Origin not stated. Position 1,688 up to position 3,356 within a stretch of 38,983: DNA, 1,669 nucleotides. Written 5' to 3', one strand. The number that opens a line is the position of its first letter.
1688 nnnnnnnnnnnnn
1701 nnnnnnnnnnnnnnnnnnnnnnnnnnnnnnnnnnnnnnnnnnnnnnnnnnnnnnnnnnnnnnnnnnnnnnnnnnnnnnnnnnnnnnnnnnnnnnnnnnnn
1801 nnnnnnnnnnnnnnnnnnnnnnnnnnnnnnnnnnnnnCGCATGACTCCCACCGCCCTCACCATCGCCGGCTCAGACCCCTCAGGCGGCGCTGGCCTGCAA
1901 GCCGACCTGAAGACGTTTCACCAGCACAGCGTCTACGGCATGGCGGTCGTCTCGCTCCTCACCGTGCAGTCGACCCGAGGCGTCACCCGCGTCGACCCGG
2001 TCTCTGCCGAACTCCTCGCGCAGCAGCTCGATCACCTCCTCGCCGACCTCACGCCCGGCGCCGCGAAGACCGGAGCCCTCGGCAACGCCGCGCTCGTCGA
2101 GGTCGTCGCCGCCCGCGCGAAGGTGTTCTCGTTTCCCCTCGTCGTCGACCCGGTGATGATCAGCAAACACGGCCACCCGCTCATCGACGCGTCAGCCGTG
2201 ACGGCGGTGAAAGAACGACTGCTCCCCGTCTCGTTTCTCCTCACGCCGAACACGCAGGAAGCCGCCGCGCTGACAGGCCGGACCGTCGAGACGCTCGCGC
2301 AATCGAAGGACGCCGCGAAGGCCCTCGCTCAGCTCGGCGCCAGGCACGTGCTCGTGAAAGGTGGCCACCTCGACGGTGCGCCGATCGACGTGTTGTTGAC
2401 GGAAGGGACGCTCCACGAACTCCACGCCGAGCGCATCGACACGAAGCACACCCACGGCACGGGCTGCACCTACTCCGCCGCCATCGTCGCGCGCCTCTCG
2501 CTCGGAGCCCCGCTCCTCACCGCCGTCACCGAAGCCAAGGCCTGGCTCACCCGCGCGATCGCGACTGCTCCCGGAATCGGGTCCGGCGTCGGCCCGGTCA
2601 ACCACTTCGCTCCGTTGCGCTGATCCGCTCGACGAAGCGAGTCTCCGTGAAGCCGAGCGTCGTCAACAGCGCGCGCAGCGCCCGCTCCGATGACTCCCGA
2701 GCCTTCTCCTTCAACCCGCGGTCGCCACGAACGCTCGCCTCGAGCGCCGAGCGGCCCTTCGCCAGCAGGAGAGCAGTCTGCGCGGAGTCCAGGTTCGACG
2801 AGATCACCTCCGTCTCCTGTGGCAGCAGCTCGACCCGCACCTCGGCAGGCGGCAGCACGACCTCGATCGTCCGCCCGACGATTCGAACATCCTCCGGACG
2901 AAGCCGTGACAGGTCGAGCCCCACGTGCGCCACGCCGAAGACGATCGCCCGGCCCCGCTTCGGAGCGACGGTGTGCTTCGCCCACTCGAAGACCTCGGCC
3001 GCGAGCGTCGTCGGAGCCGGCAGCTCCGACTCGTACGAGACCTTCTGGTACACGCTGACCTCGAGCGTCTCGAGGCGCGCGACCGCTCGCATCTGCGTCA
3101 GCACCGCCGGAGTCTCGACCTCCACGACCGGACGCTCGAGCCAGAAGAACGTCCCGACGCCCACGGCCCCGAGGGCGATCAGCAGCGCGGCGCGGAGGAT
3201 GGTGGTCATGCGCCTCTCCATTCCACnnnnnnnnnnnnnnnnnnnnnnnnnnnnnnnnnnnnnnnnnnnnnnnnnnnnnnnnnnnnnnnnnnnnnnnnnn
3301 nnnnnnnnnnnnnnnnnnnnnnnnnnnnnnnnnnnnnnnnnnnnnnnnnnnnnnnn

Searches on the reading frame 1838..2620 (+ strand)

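Call 61: search_protein_families(library=pfam, proteins=[window:1838-2620:+], max_evalue=0.001)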
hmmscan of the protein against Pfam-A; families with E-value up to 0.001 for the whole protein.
window:1838-2620:+ (261 aa): 2 families
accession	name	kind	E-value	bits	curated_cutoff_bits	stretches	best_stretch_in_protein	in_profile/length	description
PF08543.17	Phos_pyr_kin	-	3.9e-87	292.1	27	1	13-255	1-246/246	Phosphomethylpyrimidine kinase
PF00294.29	PfkB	-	1.6e-09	38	25.8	1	121-234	173-283/302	pfkB family carbohydrate kinase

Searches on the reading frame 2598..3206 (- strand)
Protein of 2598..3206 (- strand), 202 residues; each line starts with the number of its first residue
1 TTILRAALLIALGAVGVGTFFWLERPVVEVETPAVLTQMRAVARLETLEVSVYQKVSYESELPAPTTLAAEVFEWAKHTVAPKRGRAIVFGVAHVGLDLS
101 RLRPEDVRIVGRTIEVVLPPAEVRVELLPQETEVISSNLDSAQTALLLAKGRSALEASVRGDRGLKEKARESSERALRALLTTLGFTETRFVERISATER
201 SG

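Call 61: search_protein_families(library=pfam, proteins=[window:2598-3206:-], max_evalue=0.001)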
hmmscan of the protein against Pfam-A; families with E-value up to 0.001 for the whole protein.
window:2598-3206:- (202 aa): 1 family
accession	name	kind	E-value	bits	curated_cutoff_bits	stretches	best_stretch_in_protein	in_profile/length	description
PF14014.11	DUF4230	-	2.7e-20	73.4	27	1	38-189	2-146/148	Protein of unknown function (DUF4230)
